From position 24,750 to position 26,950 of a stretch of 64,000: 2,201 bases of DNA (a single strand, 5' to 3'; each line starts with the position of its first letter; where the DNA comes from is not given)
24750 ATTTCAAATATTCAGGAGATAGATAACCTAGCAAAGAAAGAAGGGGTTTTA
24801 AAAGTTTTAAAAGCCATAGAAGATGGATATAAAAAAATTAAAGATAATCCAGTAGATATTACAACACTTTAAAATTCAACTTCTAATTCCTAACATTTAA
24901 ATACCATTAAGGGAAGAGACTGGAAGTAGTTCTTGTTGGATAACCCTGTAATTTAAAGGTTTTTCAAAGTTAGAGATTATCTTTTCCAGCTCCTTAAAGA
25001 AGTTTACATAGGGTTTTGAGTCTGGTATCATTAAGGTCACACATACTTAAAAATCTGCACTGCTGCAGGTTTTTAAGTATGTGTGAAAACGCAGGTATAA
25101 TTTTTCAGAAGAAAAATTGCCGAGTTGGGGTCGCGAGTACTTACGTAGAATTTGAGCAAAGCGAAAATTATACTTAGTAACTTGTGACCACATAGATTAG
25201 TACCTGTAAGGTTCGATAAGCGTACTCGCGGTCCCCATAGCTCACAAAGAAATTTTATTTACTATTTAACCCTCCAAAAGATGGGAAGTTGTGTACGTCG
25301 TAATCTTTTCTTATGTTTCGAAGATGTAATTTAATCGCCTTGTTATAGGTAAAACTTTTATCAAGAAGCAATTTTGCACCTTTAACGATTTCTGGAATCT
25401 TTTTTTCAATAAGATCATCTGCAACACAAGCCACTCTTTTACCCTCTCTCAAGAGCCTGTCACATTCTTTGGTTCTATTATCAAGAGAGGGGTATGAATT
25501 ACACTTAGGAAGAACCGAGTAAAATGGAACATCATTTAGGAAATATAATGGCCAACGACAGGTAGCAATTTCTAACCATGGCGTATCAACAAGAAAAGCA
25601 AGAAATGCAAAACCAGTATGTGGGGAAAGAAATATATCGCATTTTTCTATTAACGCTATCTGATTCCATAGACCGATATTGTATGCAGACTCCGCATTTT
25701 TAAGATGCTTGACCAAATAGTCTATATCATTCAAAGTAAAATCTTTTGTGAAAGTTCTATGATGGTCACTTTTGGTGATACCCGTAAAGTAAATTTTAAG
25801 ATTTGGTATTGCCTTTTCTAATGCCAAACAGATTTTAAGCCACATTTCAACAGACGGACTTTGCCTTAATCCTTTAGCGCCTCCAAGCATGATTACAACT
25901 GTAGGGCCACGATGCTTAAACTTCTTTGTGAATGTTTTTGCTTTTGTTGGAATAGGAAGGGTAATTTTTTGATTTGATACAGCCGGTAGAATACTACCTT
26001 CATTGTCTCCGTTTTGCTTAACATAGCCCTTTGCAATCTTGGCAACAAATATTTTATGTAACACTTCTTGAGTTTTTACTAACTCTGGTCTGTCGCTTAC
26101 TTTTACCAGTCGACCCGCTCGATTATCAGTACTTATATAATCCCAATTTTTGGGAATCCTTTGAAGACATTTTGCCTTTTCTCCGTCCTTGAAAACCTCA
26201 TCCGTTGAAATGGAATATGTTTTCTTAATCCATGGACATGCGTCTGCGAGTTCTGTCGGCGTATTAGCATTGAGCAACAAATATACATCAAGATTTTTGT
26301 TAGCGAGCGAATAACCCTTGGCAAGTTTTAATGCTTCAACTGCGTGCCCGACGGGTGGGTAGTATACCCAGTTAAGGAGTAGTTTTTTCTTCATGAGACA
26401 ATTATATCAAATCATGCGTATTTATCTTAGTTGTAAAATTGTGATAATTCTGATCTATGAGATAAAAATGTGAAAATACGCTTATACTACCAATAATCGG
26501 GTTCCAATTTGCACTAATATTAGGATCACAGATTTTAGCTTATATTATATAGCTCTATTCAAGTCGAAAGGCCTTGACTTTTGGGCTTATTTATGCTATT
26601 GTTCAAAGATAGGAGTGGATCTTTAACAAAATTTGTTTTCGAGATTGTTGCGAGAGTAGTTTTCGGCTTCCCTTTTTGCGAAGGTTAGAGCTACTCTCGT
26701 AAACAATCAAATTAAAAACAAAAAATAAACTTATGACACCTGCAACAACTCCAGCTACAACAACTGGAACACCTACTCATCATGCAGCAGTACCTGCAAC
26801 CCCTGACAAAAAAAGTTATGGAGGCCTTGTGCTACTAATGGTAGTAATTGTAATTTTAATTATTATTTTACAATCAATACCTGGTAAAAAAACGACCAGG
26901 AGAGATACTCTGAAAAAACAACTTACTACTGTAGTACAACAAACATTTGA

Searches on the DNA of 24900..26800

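Call 124: search_rna_families(source=window, start=24900, end=26800, threshold=evalue, max_evalue=1)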
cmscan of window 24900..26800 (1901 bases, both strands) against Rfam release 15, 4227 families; matches with E-value up to 1: 6.
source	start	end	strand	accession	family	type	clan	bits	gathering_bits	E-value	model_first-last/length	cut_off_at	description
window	25037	25086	+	RF04176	mir-3149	Gene; miRNA;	-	29.8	100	0.0043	1-83/83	no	mir-3149 microRNA precursor family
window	25037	25086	+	RF04206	MIR9555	Gene; miRNA;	-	28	119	0.025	1-137/137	no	MIR9555 microRNA precursor family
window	25037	25086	-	RF04176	mir-3149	Gene; miRNA;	-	27.6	100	0.017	1-83/83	no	mir-3149 microRNA precursor family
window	25035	25088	+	RF04242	mir-5595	Gene; miRNA;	-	27.1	100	0.014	1-72/72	no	mir-5595 microRNA precursor family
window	25035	25088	-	RF04242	mir-5595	Gene; miRNA;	-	25.6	100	0.035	1-72/72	no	mir-5595 microRNA precursor family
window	25041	25114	-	RF02059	STnc50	Gene; sRNA;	-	23.6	55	0.47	1-84/84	no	Salmonella enterica sRNA STnc40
